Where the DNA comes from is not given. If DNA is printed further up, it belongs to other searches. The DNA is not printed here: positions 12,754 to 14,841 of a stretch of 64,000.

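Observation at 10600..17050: Six-gene operon Dcm - HD-domain - P-loop NTPase - unknown - ThyX-family - Vsr in an AT-rich island: candidate undescribed restriction/defence or DNA-modification module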

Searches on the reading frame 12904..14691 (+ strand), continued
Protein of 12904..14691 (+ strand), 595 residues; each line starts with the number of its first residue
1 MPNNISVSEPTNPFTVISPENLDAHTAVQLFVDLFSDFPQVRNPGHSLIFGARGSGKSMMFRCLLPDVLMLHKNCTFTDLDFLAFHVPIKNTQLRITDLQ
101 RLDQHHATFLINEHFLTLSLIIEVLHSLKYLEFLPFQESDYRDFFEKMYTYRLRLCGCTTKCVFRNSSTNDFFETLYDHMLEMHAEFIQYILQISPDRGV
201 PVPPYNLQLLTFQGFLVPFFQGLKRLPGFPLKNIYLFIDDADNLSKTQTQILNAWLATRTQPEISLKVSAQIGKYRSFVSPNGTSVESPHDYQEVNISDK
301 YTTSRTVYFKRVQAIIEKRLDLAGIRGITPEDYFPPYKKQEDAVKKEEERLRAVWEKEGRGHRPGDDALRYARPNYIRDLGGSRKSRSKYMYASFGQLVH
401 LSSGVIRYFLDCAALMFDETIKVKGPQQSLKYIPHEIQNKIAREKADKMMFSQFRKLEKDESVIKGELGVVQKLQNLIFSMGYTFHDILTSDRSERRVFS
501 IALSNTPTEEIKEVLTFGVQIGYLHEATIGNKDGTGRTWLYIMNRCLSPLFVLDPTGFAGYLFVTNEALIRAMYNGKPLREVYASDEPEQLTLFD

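Call 35: search_dna_similar(query=window:12904-14691:+, collection=plasmids, mode=protein, max_rows=15)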
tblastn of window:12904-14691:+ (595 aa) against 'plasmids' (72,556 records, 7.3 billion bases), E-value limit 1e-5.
Records with a match: 4; places in all: 5; records where one place covers at least 80% of the query: 3.
Best place of each record, by identity: <60% 4.
By first word of the organism name: Yoonia 1; Agrobacterium 1; Rhizobium 1; Spirosoma 1.
By predicted mobility (MOB-suite, as given by PLSDB): non-mobilizable 3; conjugative 1.
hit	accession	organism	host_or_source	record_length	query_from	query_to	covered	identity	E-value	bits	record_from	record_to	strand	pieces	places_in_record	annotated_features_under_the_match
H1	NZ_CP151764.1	Yoonia sp. SS1-5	cell culture,Marine algae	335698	12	581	96%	36.3%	4e-102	347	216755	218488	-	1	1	hypothetical protein (x2)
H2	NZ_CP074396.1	Agrobacterium salinitolerans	Cotton,tiaaue sample,root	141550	2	569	95%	33.7%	4e-86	300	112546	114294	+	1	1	hypothetical protein (x2)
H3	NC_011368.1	Rhizobium leguminosarum bv. trifolii WSM2304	-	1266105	11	575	95%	32.6%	2e-78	278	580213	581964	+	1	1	record has no annotation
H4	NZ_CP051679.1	Spirosoma rhododendri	cell culture,Flower of Rhododendron ...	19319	144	595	76%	39.6%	1e-96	330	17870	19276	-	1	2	none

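Call 36: search_dna_similar(query=window:12904-14691:+, collection=phages, mode=protein, max_rows=10)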
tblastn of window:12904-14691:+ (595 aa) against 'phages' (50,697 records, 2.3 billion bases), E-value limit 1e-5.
Records with a match: 1; places in all: 1; records where one place covers at least 80% of the query: 0.
Best place of each record, by identity: <60% 1.
By first word of the organism name: Bacteriophage 1.
By host as written in the record: - 1.
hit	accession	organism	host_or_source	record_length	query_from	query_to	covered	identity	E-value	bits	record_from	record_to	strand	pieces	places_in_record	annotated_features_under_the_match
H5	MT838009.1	Bacteriophage sp.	human fecal samples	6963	12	128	20%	48.7%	2e-23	111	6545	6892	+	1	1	record has no annotation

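Call 37: get_annotated_region(hit=H1, flank=6000)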
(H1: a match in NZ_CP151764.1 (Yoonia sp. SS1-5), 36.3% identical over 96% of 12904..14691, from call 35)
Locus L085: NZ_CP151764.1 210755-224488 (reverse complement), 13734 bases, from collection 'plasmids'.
description: Yoonia sp. SS1-5 plasmid pSS15unnamed1
organism: Yoonia sp. SS1-5 (NCBI taxid 3137370)
taxonomy: Bacteria; Pseudomonadota; Alphaproteobacteria; Rhodobacterales; Paracoccaceae; Yoonia; Yoonia sp. SS1-5
host: -; source: cell culture,Marine algae; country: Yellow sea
typing (MOB-suite, as given by PLSDB): non-mobilizable; replicon rep_cluster_558
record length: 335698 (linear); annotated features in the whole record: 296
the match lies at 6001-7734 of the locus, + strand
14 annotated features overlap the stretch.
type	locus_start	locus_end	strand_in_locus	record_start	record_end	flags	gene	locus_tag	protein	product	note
CDS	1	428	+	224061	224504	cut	-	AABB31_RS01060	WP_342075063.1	DUF2147 domain-containing protein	-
CDS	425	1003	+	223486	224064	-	-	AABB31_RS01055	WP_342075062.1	hypothetical protein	-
CDS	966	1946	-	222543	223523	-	-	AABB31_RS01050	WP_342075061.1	helix-turn-helix domain-containing protein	GO:0006355 - regulation of DNA-templated transcription [Evidence IEA]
CDS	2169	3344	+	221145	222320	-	-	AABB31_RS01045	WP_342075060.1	hypothetical protein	-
CDS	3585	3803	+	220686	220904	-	-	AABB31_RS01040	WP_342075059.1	hypothetical protein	-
CDS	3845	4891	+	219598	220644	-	-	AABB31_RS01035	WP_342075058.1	DNA cytosine methyltransferase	GO:0006304 - DNA modification [Evidence IEA]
CDS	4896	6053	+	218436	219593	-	-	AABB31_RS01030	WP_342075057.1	hypothetical protein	-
CDS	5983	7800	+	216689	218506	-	-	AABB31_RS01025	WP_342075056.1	hypothetical protein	-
CDS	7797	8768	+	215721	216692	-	-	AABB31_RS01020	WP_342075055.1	hypothetical protein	-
CDS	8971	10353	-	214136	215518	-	-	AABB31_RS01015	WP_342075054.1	IS1182 family transposase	-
CDS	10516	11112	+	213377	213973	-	-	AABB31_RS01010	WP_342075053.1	DUF6088 family protein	-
CDS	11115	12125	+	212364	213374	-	-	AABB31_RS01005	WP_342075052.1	nucleotidyl transferase AbiEii/AbiGii toxin family protein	-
CDS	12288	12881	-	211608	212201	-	-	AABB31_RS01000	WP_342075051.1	SMC-Scp complex subunit ScpB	-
CDS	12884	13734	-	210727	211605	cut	-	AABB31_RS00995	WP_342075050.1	DUF1403 family protein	-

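Call 42: search_solved_structures(query=A1, max_evalue=1, show_alignments=1)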
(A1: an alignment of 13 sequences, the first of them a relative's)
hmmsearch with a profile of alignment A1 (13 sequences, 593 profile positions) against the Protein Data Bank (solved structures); distinct sequences matched with E-value up to 1: 5.
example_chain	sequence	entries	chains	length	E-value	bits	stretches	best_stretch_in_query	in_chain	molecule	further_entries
3hgf_A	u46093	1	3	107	0.02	16.6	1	419-493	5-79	Rhoptry protein fragment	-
5d8k_B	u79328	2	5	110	0.53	11.9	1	342-408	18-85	Heat shock factor protein 2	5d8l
6o1w_A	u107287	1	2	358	0.73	11.4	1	34-62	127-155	DNA translocase coupling protein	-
6o1x_A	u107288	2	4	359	0.73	11.4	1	34-62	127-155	DNA translocase coupling protein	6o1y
6o1z_A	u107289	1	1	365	0.75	11.4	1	34-62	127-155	DNA translocase coupling protein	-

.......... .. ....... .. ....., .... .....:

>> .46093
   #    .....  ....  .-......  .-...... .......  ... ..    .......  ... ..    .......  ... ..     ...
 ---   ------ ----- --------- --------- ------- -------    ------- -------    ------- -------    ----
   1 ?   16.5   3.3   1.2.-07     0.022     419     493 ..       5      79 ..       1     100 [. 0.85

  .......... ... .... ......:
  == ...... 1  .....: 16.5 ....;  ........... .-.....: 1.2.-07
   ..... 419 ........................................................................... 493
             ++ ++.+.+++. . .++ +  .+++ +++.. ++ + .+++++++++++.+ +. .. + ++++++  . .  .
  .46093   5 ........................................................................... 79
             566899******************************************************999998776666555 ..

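Call 60: search_protein_families(library=pfam, proteins=[L073:5767-7305:+, L073:7268-10207:+, L015:4364-5350:+, L052:33-1472:+, L068:4969-7089:-, L076:14814-15791:+, L003:10842-11471:+, L031:11888-12724:-, L028:10829-11917:-], max_evalue=0.01)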
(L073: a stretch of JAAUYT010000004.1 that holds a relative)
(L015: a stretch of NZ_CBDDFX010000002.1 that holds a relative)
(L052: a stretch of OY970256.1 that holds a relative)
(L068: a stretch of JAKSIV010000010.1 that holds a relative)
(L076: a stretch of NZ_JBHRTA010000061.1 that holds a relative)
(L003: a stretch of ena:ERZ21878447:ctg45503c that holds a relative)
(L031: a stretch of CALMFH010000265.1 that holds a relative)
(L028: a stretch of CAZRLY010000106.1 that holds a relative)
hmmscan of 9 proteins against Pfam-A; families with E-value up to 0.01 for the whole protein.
L073:5767-7305:+ (513 aa): 2 families
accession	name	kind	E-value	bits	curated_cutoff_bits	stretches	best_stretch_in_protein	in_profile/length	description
PF13589.12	HATPase_c_3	-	6.6e-38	130.3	25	1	34-173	1-137/137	Histidine kinase-, DNA gyrase B-, and HSP90-like ATPase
PF02518.31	HATPase_c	-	0.0034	18.3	26.4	0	38-113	8-80/111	Histidine kinase-, DNA gyrase B-, and HSP90-like ATPase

L073:7268-10207:+ (980 aa): 2 families
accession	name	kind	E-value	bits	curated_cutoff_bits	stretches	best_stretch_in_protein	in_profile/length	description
PF10593.14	Z1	-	2.1e-76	256.9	25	1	442-671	1-226/228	Z1 domain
PF04851.21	ResIII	-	2.6e-05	24.6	22.5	1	155-345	25-163/164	Type III restriction enzyme, res subunit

L015:4364-5350:+ (329 aa): 1 family
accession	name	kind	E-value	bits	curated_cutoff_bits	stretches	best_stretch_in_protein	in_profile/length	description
PF00303.24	Thymidylat_synt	-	1.5e-12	47.7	24.3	1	136-252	107-224/266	Thymidylate synthase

L052:33-1472:+ (480 aa): 3 families
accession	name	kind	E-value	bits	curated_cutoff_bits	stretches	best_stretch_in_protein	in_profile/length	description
PF00303.24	Thymidylat_synt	-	2.5e-18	66.6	24.3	1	239-425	79-257/266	Thymidylate synthase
PF14251.12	PterinBD-DUF4346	-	2.2e-12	48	29.6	1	402-477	1-86/86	PterinBD-DUF4346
PF04208.19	MtrA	-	6.4e-11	42.6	25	1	13-148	5-142/173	Tetrahydromethanopterin S-methyltransferase, subunit A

L068:4969-7089:- (707 aa): 2 families
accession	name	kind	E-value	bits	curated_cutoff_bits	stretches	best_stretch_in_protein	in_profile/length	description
PF10592.14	AIPR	-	2.5e-89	300.4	25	1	250-578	1-306/308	AIPR protein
PF22879.1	AIPR_N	-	7e-29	101.2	28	1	32-191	1-151/151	Abortive infection phage resistance protein N-terminal domain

L076:14814-15791:+ (326 aa): 1 family
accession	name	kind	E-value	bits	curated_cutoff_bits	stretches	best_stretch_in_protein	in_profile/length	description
PF14390.12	DUF4420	-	1.2e-71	241.9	27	1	13-305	3-305/306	Putative PD-(D/E)XK family member, (DUF4420)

L003:10842-11471:+ (209 aa): 1 family
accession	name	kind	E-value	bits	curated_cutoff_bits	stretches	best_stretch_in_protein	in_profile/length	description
PF02511.20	Thy1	-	1.6e-51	175.2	24.8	1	21-199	11-190/191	Thymidylate synthase complementing protein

L031:11888-12724:- (279 aa): 1 family
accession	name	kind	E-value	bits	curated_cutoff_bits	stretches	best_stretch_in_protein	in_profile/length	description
PF02511.20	Thy1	-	3.5e-57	193.7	24.8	1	26-232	1-190/191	Thymidylate synthase complementing protein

L028:10829-11917:- (363 aa): 8 families
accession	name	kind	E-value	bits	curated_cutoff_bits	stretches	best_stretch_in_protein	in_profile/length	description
PF02732.21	ERCC4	-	3.8e-14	53.2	24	1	22-135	12-140/140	ERCC4 domain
PF12826.13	HHH_2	-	2.6e-06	27.9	27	1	169-215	9-55/64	Helix-hairpin-helix motif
PF06250.17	YhcG_C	-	4.6e-06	27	32.5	1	219-302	19-100/157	YhcG PDDEXK nuclease domain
PF14520.12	HHH_5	-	8.3e-06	26.6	27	1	168-214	7-54/57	Helix-hairpin-helix domain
PF00633.29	HHH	-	0.00015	21.9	24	1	185-209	1-25/30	Helix-hairpin-helix motif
PF13588.12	HSDR_N_2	-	0.0024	18.4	25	1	257-301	33-79/110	Type I restriction enzyme R protein N terminus (HSDR_N)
PF01367.25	5_3_exonuc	-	0.0068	17.3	40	0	168-228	23-86/97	5'-3' exonuclease, C-terminal SAM fold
PF24705.1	DUF7668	-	0.0089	16.9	27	0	208-266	9-68/100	Domain of unknown function (DUF7668)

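Call 70: find_related_loci(query=A1, collection=viral_contigs, flank=10000)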
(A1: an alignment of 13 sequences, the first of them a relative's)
Query A1 (595 aa) in viral_contigs; peptide patterns used: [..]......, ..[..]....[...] (x = any residue, [..] = any of these).
222 stretches matched a pattern; 7 encode a relative of the query (tblastn E <= 1e-3); 7 distinct loci.
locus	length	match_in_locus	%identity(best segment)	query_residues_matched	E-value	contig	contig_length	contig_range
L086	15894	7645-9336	44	9-573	4e-151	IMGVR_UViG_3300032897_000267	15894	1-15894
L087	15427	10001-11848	41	4-595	2e-142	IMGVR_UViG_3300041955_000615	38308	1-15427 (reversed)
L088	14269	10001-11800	37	1-594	6e-119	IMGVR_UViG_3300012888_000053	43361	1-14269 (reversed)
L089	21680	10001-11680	31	10-569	7e-76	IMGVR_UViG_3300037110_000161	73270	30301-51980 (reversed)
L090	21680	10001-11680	31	10-569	7e-76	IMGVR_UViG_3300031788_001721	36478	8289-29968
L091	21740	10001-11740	30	12-587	7e-74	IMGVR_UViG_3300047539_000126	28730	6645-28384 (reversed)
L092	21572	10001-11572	24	12-560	1e-29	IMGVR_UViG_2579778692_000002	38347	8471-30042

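Call 71: find_related_loci(query=L052:1504-3987:+, collection=metagenome_contigs, flank=6000)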
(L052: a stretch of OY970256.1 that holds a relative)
Query L052:1504-3987:+ (827 aa) in metagenome_contigs; peptide patterns used: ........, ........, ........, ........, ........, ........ (x = any residue, [..] = any of these).
339 stretches matched a pattern; 1 encode a relative of the query (tblastn E <= 1e-3); 1 distinct loci.
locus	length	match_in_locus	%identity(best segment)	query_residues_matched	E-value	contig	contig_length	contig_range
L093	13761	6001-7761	35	206-801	5e-107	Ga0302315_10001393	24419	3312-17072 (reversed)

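Call 73: search_protein_families(library=phrogs, proteins=[window:12904-14691:+], max_evalue=0.001)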
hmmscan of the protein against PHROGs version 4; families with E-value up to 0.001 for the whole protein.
window:12904-14691:+ (595 aa): 0 families

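Call 76: find_encoding_contigs(protein=P0003, flank=6000, max_places=1)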
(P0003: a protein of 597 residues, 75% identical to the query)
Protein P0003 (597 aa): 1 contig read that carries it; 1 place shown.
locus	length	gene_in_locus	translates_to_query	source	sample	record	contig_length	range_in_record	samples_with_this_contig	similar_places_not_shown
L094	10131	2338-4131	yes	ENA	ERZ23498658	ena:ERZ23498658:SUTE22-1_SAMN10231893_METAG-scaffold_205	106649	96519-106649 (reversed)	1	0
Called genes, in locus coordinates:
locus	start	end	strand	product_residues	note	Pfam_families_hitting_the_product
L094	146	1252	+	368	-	PF00145:DNA_methylase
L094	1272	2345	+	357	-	PF24391:HD-CE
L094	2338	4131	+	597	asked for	PF24389:ORC-CDC6-like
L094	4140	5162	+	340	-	-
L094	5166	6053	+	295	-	PF02511:Thy1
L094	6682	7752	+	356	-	PF00145:DNA_methylase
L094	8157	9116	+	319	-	PF01844:HNH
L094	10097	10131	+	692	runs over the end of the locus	PF22076:Cep192_D6 (weak)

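Call 77: find_encoding_contigs(protein=P0010, flank=6000, max_places=1)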
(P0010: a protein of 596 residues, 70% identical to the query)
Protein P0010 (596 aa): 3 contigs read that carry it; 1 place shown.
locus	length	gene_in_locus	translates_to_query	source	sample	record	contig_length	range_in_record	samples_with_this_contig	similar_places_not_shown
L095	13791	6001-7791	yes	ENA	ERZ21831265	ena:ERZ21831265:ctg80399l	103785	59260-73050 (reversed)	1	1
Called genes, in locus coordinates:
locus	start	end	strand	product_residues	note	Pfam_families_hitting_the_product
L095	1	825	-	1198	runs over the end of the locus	PF00932:LTD, PF08757:CotH, PF13385:Laminin_G_3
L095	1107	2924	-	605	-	PF07944:Beta-AFase-like_GH127_cat, PF20736:Glyco_hydro127M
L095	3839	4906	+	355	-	PF00145:DNA_methylase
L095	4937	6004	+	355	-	PF24391:HD-CE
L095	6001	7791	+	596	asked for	PF24389:ORC-CDC6-like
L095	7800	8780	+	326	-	-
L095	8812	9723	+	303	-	PF02511:Thy1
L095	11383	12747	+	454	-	PF00587:tRNA-synt_2b, PF03129:HGTP_anticodon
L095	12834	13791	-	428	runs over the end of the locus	-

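Call 78: find_encoding_contigs(protein=P0009, flank=6000, max_places=1)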
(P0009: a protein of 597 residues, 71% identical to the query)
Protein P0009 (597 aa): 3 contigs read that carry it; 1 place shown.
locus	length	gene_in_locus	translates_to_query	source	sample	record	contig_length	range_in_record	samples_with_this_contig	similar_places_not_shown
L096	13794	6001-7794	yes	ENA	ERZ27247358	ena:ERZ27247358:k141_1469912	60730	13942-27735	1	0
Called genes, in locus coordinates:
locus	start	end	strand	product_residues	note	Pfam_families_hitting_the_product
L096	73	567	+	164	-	-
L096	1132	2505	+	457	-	PF12705:PDDEXK_1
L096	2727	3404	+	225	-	-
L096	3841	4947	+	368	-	PF00145:DNA_methylase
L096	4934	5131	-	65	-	-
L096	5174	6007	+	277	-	PF24391:HD-CE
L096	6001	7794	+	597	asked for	PF24389:ORC-CDC6-like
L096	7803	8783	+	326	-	-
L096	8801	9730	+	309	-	PF02511:Thy1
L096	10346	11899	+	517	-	PF00145:DNA_methylase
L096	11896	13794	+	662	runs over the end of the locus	PF13589:HATPase_c_3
